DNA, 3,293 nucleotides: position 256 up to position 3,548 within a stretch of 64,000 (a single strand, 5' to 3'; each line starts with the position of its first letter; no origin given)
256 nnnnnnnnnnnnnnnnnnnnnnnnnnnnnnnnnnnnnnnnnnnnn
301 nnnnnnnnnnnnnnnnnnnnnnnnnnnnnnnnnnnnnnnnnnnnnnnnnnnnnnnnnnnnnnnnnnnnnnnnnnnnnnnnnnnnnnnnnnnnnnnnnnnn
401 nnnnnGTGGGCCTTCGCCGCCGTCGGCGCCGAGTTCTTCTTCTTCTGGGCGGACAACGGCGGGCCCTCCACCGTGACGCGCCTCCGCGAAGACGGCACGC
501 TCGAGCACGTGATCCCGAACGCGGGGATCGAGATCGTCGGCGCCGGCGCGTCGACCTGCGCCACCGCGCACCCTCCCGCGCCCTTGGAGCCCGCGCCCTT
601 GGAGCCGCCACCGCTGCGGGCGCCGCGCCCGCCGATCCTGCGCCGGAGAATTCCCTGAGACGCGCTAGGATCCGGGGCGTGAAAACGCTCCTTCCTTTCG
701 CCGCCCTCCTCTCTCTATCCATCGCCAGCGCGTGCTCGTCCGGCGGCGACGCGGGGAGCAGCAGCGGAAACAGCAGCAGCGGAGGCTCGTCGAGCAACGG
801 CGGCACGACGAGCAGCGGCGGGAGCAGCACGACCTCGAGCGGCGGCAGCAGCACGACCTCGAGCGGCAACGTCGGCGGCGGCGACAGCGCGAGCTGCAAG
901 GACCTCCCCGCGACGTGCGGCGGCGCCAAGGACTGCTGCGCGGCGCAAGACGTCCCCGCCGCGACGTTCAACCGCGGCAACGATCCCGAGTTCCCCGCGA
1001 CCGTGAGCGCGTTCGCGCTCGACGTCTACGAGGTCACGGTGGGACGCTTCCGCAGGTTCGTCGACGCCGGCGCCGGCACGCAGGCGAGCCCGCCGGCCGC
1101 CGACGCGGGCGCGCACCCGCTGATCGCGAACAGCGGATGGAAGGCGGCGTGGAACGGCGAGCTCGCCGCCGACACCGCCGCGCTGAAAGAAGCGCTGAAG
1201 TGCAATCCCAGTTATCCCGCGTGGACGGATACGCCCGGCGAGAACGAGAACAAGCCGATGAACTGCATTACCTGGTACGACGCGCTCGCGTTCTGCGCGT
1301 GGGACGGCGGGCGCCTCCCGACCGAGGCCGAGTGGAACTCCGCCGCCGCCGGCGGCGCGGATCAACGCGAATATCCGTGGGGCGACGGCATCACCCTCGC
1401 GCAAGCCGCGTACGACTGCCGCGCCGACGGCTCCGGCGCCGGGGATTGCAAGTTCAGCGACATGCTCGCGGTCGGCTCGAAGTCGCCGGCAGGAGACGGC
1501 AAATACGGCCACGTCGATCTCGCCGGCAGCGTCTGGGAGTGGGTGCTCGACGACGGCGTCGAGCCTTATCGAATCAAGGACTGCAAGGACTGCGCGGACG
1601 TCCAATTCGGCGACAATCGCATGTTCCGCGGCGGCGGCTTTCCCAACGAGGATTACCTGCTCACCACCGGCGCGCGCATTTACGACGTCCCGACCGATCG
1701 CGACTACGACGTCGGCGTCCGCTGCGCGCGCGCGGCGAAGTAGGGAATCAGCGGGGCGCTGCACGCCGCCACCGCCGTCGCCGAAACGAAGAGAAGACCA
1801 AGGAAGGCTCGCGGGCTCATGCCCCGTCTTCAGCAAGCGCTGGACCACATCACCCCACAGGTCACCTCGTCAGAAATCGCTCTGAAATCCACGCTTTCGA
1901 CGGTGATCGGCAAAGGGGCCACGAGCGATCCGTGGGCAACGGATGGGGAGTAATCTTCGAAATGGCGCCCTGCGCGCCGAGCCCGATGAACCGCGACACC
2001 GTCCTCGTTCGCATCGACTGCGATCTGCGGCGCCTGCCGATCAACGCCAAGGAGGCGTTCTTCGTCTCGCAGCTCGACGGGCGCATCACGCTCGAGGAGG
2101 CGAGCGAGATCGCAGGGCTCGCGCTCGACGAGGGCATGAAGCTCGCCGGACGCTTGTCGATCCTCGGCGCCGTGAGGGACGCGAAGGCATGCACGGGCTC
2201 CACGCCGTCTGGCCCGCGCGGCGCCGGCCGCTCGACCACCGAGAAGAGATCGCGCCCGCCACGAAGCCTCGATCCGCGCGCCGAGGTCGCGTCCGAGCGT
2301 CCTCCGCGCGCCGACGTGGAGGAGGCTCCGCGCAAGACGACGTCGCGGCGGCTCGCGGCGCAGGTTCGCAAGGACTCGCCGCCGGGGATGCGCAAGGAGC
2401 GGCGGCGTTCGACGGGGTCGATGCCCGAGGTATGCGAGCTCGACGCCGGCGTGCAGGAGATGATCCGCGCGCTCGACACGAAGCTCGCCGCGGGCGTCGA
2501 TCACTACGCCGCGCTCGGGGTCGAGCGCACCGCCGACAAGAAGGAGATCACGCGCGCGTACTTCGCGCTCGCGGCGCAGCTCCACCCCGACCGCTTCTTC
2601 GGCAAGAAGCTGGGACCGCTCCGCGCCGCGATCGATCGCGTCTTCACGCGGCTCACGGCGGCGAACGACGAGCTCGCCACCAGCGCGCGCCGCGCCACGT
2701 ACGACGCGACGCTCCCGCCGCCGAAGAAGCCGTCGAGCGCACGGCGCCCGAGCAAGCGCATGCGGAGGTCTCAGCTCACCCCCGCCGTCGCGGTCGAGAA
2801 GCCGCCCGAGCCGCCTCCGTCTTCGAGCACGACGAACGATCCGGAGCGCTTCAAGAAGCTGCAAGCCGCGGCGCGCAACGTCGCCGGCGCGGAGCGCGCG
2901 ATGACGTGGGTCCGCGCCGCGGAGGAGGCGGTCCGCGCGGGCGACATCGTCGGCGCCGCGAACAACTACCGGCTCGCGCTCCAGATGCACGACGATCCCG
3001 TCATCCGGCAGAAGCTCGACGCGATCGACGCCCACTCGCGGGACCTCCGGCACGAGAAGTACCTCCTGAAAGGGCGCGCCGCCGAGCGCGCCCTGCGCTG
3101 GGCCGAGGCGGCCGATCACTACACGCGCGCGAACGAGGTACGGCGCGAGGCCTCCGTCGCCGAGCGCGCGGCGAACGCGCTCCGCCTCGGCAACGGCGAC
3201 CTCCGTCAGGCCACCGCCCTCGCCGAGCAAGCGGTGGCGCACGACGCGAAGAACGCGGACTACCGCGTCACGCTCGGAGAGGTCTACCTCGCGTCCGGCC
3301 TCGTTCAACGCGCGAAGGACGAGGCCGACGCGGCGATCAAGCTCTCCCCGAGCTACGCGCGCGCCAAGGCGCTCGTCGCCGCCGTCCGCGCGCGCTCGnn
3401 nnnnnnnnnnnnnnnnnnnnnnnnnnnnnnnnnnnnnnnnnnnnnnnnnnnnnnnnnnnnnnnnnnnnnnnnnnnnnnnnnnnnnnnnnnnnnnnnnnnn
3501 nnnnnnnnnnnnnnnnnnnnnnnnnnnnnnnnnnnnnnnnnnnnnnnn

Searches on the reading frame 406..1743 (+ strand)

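Call 8: search_protein_families(library=pfam, proteins=[window:406-1743:+], max_evalue=0.001)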
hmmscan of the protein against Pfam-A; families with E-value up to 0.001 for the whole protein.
window:406-1743:+ (445 aa): 1 family
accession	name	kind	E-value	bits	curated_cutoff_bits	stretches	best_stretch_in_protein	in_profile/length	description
PF03781.23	FGE-sulfatase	-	1.1e-37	130.6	23.3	1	186-442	20-255/255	Sulfatase-modifying factor enzyme 1-like domain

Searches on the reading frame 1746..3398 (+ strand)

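Call 64: search_protein_families(library=pfam, proteins=[window:1746-3398:+], max_evalue=0.01)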
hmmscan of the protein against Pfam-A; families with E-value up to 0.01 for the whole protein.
window:1746-3398:+ (551 aa): 4 families
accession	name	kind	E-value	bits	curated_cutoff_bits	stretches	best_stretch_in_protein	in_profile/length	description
PF00226.36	DnaJ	-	5.4e-12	46.1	27.8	1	252-320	1-63/63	DnaJ domain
PF14559.12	TPR_19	-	5.6e-07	30.2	25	1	481-546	2-67/68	Tetratricopeptide repeat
PF13432.12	TPR_16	-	0.00031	21.6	32.7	1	480-537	7-64/65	Tetratricopeptide repeat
PF07719.23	TPR_2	-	0.004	17.6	27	0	506-536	3-33/34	Tetratricopeptide repeat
